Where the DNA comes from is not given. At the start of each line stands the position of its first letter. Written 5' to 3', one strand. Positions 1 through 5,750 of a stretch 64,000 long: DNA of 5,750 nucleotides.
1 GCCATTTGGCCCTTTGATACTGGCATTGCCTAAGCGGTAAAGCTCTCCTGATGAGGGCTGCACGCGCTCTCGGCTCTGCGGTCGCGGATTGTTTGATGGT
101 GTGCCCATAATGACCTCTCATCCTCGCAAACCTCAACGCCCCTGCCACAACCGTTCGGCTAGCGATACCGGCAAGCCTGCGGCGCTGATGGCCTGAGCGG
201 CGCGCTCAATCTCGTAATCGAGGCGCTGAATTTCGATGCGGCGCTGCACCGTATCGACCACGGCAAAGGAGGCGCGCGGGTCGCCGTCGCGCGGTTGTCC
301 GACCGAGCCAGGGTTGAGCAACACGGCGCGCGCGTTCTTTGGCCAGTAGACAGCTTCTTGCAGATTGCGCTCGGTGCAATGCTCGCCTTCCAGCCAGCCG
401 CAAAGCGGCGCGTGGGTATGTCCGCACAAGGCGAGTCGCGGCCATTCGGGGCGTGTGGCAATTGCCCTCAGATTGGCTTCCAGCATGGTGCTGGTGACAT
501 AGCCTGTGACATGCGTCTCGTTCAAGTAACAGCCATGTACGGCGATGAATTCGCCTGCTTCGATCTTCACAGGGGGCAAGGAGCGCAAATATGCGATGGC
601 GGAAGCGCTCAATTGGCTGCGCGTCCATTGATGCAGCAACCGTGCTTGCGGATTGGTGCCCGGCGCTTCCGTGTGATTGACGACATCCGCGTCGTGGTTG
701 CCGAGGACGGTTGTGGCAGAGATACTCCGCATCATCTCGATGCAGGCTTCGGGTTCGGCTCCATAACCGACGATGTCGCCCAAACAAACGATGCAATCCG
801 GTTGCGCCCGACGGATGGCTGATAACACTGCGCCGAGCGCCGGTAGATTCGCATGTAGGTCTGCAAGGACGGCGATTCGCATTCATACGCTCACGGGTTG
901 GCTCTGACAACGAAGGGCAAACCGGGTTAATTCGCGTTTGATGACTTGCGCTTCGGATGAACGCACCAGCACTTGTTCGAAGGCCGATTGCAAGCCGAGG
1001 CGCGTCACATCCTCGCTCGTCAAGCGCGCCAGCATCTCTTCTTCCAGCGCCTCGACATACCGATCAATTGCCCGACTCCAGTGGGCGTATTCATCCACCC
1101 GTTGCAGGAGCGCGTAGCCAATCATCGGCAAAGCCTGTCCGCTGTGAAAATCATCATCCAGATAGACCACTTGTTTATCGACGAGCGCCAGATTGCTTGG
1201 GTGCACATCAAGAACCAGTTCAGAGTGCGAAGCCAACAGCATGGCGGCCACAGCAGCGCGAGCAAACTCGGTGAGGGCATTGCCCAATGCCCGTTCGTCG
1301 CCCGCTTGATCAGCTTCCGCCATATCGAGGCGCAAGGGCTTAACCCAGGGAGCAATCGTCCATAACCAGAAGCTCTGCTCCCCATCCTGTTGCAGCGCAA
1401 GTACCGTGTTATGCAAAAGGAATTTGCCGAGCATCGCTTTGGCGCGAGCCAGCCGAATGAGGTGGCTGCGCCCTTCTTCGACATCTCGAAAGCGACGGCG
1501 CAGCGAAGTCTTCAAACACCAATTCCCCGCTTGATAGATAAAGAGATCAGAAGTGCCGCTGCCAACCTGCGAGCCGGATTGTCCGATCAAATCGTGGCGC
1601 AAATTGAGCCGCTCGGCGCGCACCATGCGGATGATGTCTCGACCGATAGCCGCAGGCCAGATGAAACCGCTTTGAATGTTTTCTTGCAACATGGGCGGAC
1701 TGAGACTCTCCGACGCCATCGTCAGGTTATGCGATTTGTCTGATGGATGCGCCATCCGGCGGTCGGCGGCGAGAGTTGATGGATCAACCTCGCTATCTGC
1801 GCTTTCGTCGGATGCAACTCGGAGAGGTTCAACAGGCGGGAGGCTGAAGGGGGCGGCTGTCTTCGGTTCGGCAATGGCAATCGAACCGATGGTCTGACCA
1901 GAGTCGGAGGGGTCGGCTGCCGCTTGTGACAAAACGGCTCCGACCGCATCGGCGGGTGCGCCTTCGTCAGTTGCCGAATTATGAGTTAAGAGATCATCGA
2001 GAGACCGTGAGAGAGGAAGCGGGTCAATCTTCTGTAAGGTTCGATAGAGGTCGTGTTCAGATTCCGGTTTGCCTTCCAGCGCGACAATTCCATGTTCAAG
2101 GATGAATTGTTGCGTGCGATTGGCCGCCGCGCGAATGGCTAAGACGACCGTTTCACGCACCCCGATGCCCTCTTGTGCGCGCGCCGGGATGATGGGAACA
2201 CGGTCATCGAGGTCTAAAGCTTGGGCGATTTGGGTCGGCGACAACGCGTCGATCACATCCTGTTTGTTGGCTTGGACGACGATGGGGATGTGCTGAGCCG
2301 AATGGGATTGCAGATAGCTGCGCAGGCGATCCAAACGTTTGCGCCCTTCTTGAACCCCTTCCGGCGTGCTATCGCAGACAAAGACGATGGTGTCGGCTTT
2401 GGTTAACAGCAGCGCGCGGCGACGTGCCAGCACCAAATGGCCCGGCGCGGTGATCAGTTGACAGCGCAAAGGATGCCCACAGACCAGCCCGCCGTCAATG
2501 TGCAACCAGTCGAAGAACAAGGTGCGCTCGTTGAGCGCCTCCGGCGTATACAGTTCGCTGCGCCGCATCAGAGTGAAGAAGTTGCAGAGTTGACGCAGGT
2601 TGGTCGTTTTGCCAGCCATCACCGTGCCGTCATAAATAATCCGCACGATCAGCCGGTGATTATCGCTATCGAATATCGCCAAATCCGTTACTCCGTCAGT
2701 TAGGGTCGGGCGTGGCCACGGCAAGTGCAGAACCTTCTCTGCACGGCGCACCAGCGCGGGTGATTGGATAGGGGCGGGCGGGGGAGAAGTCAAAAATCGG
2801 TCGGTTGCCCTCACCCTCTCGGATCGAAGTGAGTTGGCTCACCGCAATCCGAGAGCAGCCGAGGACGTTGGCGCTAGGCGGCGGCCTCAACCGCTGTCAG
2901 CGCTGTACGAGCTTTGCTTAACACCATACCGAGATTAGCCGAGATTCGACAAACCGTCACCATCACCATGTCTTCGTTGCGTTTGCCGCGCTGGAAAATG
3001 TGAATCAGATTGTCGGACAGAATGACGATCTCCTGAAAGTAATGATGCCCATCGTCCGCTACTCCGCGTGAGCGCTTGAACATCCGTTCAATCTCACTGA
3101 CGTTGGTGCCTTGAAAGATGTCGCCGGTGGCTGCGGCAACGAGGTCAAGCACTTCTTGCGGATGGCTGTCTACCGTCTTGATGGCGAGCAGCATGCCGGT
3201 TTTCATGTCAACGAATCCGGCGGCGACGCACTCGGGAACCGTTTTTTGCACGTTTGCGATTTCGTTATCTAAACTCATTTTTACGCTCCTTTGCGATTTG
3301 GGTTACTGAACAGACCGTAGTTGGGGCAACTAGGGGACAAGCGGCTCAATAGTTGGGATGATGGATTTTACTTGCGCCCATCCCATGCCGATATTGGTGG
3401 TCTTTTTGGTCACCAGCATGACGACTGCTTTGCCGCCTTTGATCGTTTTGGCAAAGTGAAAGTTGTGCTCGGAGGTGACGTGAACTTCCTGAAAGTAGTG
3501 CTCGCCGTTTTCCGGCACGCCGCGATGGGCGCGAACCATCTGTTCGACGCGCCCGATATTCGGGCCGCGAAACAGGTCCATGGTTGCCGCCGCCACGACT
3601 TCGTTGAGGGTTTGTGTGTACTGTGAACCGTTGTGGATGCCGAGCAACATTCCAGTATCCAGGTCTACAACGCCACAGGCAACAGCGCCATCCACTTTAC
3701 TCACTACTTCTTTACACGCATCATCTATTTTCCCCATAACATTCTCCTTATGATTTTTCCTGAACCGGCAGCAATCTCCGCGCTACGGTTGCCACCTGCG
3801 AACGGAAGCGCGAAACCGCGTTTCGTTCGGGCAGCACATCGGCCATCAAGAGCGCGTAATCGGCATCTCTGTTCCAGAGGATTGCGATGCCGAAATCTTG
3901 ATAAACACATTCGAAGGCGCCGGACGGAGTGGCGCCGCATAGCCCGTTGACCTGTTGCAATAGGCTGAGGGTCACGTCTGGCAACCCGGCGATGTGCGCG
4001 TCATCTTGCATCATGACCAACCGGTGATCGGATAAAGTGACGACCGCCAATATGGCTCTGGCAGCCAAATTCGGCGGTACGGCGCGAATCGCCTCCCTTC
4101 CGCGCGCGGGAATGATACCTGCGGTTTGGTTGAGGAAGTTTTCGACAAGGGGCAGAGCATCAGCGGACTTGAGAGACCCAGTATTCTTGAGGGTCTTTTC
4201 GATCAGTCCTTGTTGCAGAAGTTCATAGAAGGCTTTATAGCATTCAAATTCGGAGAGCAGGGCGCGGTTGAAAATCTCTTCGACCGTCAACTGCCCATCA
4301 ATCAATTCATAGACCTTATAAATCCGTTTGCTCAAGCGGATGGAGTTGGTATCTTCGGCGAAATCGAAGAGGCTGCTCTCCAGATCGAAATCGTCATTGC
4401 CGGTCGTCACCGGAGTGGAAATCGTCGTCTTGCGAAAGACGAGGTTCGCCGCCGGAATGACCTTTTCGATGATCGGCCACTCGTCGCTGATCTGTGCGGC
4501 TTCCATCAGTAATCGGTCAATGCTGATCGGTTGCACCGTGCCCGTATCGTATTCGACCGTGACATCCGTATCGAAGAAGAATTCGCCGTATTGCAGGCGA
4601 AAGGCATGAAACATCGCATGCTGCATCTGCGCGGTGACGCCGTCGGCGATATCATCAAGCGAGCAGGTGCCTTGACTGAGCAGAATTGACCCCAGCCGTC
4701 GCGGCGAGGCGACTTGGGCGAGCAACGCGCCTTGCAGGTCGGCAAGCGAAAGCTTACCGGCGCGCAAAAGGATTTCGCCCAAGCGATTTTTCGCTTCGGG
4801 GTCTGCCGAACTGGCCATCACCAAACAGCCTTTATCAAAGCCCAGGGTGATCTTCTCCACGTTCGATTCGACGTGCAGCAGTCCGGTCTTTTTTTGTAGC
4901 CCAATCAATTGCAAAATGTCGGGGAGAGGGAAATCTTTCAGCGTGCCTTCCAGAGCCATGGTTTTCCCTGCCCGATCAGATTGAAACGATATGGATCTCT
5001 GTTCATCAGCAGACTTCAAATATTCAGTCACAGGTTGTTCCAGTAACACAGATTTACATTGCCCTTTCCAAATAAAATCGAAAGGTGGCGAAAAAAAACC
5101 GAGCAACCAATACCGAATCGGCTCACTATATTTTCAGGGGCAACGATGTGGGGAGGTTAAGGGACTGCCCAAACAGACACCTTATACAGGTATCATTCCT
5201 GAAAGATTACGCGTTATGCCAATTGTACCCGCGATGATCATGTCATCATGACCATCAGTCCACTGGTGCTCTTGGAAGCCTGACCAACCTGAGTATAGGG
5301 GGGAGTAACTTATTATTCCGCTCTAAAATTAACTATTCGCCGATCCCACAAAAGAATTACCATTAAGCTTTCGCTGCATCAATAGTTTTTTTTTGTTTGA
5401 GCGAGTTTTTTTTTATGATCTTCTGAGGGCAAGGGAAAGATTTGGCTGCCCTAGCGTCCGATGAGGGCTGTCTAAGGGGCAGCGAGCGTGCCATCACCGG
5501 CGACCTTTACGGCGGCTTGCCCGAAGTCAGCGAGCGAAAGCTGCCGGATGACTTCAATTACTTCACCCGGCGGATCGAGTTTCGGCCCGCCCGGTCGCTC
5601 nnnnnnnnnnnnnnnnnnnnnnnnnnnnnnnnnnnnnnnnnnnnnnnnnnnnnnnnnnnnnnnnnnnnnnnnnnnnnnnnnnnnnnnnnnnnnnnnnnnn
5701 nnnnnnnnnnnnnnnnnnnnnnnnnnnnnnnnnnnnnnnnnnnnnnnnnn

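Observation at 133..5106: Five-gene signalling operon: DUF4388 protein, two roadblock/LC7 paralogs, a GTPase-linker-kinase-like fusion, and a metallophosphoesterase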

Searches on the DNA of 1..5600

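Call 65: search_rna_families(source=window, start=1, end=5600, threshold=evalue, max_evalue=1)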
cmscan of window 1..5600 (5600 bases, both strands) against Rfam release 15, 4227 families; matches with E-value up to 1: 1.
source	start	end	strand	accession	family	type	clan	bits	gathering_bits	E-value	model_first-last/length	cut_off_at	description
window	1446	1584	+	RF00081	ArcZ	Gene; sRNA;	-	21.4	66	0.27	1-106/106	no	ArcZ RNA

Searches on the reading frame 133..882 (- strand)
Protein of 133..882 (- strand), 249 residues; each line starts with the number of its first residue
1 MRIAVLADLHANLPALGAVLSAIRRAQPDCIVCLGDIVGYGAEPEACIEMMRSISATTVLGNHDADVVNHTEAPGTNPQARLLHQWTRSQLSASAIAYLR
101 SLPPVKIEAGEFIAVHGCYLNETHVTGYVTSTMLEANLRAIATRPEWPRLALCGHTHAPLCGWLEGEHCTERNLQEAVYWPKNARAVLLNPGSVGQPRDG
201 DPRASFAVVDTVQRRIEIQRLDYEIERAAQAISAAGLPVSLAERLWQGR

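Call 3: search_protein_families(library=pfam, proteins=[window:133-882:-], max_evalue=1)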
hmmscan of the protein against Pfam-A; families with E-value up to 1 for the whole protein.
window:133-882:- (249 aa): 3 families
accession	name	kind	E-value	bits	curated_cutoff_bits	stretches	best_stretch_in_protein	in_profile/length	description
PF12850.12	Metallophos_2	-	4e-21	76.1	27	1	1-212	1-152/154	Calcineurin-like phosphoesterase superfamily domain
PF00149.33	Metallophos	-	1.7e-15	58.4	21.5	1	1-159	1-191/191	Calcineurin-like phosphoesterase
PF14582.11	Metallophos_3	-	0.0043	16.9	28.2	1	2-45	7-50/259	Metallophosphoesterase, calcineurin superfamily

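Call 4: search_protein_families(library=ncbifam, proteins=[window:133-882:-], max_evalue=1)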
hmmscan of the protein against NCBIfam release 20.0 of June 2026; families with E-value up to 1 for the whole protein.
window:133-882:- (249 aa): 8 families
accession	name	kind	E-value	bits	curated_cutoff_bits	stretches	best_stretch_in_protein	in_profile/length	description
TIGR00040.1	yfcE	subfamily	2.5e-11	43.9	56.25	2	1-74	1-64/158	YfcE family phosphodiesterase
NF006988.0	PRK09453.1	equivalog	1.7e-10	41.1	117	2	1-67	1-77/183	phosphodiesterase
NF001204.0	PRK00166.1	equivalog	4.2e-07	29.6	176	1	3-117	3-121/276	symmetrical bis(5'-nucleosyl)-tetraphosphatase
NF008460.0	PRK11340.1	equivalog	0.00057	19.4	188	1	1-69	50-128/271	phosphodiesterase YaeI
NF008516.0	PRK11439.1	equivalog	0.0023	18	326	1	3-68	19-85/218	protein-serine/threonine phosphatase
TIGR04123.1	P_estr_lig_assc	hypoth_equivalog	0.0025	17.2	150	1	16-72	53-116/207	ligase-associated DNA damage response endonuclease PdeM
TIGR00668.1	apaH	equivalog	0.026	14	222.85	1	5-107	5-110/279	bis(5'-nucleosyl)-tetraphosphatase (symmetrical) ApaH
TIGR04168.1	TIGR04168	hypoth_equivalog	0.14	11.5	200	1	26-92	4-69/269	TIGR04168 family protein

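Call 55: list_cluster_members(proteins=[P0001, P0312, window:136-882:-])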
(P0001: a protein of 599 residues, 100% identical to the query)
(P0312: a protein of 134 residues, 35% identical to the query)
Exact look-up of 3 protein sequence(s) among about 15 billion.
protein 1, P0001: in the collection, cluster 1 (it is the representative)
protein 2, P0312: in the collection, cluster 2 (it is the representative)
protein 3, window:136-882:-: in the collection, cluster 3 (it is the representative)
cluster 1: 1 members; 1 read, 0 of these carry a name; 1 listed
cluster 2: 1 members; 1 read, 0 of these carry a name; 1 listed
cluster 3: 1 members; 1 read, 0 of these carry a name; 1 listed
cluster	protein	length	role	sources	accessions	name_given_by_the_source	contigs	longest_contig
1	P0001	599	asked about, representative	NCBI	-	-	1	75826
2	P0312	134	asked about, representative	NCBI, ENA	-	-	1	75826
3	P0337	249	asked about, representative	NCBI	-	-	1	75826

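Call 68: search_solved_structures(query=window:136-882:-, max_evalue=0.001)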
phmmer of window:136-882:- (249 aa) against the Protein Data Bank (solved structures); distinct sequences matched with E-value up to 0.001: 5.
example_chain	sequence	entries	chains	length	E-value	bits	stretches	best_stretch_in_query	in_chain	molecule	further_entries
3rqz_A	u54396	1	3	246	9.5e-40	139.7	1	1-248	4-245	Metallophosphoesterase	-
1nnw_A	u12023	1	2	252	3.6e-08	36.3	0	3-121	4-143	hypothetical protein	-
3qfm_A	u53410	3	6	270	1.1e-06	31.4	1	2-163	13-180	Putative uncharacterized protein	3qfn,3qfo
2gju_A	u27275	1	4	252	2.1e-05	27.2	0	3-58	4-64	252aa long hypothetical protein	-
2qjc_A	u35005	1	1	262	3.9e-05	26.3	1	2-74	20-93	Diadenosine tetraphosphatase, putative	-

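Call 69: search_protein_families(library=padloc, proteins=[window:136-882:-], max_evalue=0.01)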
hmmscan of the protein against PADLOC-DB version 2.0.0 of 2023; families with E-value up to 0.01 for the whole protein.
window:136-882:- (249 aa): 0 families
